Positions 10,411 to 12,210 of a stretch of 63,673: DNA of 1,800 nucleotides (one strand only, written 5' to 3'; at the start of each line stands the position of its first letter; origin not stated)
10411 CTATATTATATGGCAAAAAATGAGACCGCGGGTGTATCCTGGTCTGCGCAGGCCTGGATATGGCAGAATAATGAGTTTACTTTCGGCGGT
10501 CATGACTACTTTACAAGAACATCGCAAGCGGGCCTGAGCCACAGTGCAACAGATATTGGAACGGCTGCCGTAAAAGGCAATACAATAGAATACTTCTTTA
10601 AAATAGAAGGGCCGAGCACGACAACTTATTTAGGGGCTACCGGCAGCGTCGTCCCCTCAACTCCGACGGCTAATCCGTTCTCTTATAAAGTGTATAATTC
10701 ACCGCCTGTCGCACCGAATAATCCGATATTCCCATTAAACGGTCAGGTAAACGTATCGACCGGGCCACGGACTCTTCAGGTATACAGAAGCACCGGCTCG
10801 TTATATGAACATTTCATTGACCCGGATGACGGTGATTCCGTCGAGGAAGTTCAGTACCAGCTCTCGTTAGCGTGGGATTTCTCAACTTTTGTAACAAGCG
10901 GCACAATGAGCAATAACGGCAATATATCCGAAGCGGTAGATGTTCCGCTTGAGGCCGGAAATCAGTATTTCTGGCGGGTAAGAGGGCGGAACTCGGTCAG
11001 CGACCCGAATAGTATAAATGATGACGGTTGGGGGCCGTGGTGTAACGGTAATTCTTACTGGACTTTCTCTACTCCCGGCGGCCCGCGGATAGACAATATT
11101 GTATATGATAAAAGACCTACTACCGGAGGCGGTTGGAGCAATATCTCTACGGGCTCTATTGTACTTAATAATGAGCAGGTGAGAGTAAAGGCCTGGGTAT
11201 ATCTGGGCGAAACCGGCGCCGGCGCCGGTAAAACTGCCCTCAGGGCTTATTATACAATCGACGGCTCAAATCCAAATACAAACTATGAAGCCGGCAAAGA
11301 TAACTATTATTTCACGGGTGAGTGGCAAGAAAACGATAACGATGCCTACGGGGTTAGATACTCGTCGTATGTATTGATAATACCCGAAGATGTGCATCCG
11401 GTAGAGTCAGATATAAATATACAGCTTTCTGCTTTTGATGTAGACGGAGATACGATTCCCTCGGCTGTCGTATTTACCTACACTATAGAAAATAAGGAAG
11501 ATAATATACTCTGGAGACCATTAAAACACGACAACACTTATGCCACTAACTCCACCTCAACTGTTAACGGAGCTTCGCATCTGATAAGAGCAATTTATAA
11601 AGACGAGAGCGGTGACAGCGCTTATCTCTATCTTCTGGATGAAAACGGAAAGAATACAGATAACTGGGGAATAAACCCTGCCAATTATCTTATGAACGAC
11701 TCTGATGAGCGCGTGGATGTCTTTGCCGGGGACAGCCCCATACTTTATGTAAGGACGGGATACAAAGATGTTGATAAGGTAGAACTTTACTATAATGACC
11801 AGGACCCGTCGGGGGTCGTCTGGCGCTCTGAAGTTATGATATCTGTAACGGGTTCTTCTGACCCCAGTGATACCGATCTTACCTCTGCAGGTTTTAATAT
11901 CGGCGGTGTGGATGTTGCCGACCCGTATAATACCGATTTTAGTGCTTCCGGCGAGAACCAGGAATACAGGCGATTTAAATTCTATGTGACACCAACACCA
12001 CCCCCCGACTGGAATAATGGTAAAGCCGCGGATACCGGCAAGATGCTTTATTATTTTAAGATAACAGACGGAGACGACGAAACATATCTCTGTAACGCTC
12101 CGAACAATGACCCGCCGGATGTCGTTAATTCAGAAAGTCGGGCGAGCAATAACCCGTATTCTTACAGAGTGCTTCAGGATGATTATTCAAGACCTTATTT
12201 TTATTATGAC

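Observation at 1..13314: Giant (more than 4,430 aa, 5'-truncated) extracellular mosaic protein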

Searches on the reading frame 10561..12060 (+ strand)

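Call 14: search_protein_families(library=pfam, proteins=[window:10561-12060:+], max_evalue=1)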
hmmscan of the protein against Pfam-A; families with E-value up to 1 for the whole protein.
window:10561-12060:+ (500 aa): 2 families
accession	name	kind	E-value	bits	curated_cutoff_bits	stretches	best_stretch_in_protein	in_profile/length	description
PF13287.12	Fn3_assoc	-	0.063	13.8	23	1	230-241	13-24/59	Fn3 associated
PF13290.12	CHB_HEX_C_1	-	0.24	11.8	22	1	228-242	22-39/67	Chitobiase/beta-hexosaminidase C-terminal domain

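Call 15: search_protein_families(library=ncbifam, proteins=[window:10561-12060:+], max_evalue=1)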
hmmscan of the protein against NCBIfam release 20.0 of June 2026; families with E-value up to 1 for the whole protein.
window:10561-12060:+ (500 aa): 0 families
